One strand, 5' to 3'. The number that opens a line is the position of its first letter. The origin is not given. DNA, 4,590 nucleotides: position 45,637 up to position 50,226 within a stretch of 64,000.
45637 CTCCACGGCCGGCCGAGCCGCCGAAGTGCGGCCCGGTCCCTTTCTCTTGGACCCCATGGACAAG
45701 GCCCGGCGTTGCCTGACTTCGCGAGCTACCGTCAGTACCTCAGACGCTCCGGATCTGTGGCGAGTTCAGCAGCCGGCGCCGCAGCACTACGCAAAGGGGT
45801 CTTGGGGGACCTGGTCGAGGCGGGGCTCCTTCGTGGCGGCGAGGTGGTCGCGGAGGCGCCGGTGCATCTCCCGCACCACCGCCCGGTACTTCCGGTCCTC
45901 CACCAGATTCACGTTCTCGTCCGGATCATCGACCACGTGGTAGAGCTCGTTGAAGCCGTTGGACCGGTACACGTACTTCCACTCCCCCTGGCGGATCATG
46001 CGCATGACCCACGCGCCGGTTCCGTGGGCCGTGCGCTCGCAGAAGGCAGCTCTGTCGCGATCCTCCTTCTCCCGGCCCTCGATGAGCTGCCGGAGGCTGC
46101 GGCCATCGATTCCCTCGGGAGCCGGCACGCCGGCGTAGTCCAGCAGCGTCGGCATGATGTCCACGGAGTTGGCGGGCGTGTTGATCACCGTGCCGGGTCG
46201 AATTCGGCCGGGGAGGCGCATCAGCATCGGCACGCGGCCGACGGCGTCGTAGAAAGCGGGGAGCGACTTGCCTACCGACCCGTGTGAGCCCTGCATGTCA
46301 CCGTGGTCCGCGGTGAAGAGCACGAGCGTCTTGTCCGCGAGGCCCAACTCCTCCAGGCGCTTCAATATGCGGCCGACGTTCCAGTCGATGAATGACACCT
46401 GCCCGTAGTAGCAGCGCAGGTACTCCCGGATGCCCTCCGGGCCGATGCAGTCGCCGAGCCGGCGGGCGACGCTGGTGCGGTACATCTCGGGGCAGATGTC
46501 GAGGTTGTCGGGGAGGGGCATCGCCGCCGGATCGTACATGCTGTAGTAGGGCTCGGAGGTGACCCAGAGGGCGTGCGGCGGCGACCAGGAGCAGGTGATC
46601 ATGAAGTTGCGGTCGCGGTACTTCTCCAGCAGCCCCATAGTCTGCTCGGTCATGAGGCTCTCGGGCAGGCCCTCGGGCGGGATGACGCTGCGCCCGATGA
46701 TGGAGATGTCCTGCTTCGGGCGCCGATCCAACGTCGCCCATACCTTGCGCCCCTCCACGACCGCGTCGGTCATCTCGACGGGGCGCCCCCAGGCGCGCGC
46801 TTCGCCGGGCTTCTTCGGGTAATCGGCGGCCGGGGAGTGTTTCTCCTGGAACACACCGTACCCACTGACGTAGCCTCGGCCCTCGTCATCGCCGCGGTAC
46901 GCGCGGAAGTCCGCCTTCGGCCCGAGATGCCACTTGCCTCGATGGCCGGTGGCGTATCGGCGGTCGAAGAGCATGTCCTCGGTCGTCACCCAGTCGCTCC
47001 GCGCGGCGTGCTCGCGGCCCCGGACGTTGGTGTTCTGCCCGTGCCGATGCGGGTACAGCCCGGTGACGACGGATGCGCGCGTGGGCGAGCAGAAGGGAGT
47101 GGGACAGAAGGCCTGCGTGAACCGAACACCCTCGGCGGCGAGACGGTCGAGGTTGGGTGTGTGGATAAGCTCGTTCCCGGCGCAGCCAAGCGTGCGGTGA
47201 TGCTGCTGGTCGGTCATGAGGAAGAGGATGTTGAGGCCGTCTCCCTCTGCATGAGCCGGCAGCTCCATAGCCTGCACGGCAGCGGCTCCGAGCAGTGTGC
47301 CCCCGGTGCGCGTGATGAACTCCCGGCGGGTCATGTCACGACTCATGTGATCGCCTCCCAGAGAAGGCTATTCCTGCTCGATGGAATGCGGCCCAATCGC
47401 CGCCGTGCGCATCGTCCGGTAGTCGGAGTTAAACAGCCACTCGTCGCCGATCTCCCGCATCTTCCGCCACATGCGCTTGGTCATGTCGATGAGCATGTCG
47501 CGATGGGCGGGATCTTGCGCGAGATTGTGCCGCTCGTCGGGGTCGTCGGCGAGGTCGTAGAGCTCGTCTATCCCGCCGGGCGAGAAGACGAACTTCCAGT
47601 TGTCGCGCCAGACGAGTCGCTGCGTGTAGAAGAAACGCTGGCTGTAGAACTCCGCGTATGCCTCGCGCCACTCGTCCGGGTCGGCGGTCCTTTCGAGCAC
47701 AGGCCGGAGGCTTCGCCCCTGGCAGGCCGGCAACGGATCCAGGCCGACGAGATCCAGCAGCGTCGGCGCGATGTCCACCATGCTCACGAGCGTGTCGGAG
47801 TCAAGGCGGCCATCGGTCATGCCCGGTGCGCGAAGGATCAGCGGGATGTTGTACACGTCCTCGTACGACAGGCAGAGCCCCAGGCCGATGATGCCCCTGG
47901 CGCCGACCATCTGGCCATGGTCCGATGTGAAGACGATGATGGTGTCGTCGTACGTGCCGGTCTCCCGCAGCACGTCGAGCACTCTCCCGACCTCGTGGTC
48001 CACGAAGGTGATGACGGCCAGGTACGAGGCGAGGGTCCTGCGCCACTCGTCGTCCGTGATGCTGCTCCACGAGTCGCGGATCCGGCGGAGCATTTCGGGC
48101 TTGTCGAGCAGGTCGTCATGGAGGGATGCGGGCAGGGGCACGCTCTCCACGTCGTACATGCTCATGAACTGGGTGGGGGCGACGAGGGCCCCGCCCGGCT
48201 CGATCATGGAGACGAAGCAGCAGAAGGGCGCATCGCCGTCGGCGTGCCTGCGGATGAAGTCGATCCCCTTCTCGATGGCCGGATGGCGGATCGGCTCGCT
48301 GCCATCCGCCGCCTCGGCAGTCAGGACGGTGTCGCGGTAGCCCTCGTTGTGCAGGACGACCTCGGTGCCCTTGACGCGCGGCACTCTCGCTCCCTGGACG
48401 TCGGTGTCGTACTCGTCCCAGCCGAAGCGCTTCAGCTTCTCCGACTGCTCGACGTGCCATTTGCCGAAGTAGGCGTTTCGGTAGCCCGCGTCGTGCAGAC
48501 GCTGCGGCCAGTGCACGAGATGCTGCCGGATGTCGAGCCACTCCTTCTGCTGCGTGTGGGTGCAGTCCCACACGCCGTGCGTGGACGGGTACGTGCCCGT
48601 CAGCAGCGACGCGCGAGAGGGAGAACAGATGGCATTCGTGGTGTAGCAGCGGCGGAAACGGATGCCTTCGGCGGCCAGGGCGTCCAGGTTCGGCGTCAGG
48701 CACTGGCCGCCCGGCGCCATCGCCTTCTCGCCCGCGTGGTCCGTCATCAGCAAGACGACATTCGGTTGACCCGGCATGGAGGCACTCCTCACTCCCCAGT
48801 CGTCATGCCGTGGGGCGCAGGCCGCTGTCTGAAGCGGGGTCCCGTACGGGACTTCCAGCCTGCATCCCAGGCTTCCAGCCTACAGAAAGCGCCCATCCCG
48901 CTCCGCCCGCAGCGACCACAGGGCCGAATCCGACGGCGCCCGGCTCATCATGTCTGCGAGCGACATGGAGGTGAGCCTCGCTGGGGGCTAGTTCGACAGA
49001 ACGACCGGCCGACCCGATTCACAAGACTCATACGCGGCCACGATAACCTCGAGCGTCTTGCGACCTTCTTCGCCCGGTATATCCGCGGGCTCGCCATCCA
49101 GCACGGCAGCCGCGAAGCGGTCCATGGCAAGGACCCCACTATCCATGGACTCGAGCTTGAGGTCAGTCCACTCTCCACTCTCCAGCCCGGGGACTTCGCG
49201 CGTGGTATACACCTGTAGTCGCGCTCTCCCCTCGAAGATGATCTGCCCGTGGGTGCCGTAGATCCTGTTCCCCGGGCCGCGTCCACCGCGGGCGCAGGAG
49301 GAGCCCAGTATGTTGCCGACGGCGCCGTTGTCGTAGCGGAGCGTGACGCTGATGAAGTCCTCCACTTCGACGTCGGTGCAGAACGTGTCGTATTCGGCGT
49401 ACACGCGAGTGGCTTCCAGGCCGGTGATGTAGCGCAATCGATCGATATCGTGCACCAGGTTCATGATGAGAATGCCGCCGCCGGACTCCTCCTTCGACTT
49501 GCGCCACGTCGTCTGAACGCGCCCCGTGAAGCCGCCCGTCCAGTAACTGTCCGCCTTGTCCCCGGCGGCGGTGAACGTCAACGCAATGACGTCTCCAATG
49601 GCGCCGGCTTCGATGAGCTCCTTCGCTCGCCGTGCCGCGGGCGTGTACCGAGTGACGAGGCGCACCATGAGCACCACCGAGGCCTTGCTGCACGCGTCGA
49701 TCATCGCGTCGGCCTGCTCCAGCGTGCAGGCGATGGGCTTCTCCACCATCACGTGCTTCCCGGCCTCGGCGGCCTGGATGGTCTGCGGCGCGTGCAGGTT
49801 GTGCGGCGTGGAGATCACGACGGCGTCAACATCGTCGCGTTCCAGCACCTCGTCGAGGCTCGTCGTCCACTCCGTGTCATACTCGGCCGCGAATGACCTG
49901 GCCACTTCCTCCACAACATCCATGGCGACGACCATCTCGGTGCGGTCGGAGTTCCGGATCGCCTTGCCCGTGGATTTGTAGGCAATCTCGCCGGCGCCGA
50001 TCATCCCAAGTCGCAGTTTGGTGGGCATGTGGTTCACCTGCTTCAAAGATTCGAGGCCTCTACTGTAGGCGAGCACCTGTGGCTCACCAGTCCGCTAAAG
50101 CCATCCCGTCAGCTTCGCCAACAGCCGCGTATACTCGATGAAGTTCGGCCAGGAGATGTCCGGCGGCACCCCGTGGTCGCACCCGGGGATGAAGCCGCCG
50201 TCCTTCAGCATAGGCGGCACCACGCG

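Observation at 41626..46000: Sulfatase gene followed by a 1212-aa HEAT-repeat gene and then a displaced copy of the sulfatase's own 3' end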

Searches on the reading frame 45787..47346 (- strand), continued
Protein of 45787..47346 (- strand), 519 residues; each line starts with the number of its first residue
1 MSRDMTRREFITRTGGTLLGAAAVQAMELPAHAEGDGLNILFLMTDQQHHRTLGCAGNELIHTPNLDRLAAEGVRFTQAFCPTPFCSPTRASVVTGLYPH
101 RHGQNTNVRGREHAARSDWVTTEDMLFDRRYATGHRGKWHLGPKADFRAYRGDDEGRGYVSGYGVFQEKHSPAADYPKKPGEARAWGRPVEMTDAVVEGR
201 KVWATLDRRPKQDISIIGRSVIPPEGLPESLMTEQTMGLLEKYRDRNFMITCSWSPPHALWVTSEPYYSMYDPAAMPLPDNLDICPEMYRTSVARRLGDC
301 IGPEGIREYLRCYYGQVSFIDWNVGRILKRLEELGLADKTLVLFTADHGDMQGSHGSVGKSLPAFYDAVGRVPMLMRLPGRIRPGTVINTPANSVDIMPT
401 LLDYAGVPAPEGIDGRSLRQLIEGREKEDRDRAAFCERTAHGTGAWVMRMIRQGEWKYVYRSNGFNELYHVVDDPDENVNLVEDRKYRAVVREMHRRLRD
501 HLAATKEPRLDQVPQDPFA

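Call 64: search_protein_families(library=pfam, proteins=[L008:896-2296:+, L008:5262-7622:-, L008:7652-9694:-], max_evalue=0.001)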
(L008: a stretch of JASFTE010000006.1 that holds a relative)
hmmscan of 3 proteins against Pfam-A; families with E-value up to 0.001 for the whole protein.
L008:896-2296:+ (466 aa): 2 families
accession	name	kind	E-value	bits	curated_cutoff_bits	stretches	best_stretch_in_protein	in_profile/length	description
PF21135.2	DRL_cat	-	4.8e-27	95.4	27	1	157-338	1-164/164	Oxidoreductase DRL, catalytic domain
PF03447.22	NAD_binding_3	-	0.0007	20.7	24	0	24-132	3-91/116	Homoserine dehydrogenase, NAD binding domain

L008:5262-7622:- (786 aa): 3 families
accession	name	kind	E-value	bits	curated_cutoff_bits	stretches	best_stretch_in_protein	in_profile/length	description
PF07944.18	Beta-AFase-like_GH127_cat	-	1.9e-125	419.3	24.9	1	51-424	1-376/376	Beta-L-arabinofuranosidase, GH127 catalytic domain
PF20736.2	Glyco_hydro127M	-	3.1e-27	95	24.2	1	434-528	2-95/95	Beta-L-arabinofuranosidase, GH127 middle domain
PF20620.4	DUF6805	-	5.2e-23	82.3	27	1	652-776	4-126/133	Family of unknown function (DUF6805)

L008:7652-9694:- (681 aa): 2 families
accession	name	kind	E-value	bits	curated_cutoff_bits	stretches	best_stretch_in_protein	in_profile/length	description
PF20581.3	DUF6785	-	8.1e-96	321.9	25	1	42-534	2-498/498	Family of unknown function (DUF6785)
PF20580.3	DUF6784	-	3.7e-18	66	26.4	1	579-666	6-94/101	Domain of unknown function (DUF6784)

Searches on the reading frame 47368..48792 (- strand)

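Call 7: search_protein_families(library=pfam, proteins=[window:47368-48792:-], max_evalue=0.01)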
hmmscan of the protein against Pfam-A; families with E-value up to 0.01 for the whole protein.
window:47368-48792:- (474 aa): 4 families
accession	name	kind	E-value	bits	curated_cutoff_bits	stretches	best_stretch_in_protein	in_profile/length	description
PF00884.28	Sulfatase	-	1.2e-41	143.5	25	1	10-350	1-300/301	Sulfatase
PF16347.10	SGSH_C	-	1.4e-18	67.9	29.3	1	309-444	11-151/154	N-sulphoglucosamine sulphohydrolase, C-terminal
PF01663.27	Phosphodiest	-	1.9e-12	47.9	23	2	12-76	1-64/342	Type I phosphodiesterase / nucleotide pyrophosphatase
PF02995.22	DUF229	-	0.00068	18.9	25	1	256-297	305-346/496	Protein of unknown function (DUF229)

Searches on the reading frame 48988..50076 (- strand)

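Call 7: search_protein_families(library=pfam, proteins=[window:48988-50076:-], max_evalue=0.01)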
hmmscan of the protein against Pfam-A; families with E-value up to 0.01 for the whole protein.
window:48988-50076:- (362 aa): 6 families
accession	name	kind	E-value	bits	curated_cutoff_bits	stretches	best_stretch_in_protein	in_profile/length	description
PF01408.29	GFO_IDH_MocA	-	4.3e-28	98.9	24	1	22-138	2-118/120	Oxidoreductase family, NAD-binding Rossmann fold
PF22725.1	GFO_IDH_MocA_C3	-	3.2e-27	95.4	27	1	149-279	2-123/124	GFO/IDH/MocA C-terminal domain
PF02894.22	GFO_IDH_MocA_C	-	2.1e-23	83.7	22.9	1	152-359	1-217/218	Oxidoreductase family, C-terminal alpha/beta domain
PF22685.1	Gal80p_C-like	-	1.5e-07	32.2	29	1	146-229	1-78/152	Gal80p, C-terminal domain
PF03807.23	F420_oxidored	-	0.0008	20.4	21.6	1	22-99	1-75/94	NADP oxidoreductase coenzyme F420-dependent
PF03447.22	NAD_binding_3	-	0.0053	17.9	24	1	28-121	2-98/116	Homoserine dehydrogenase, NAD binding domain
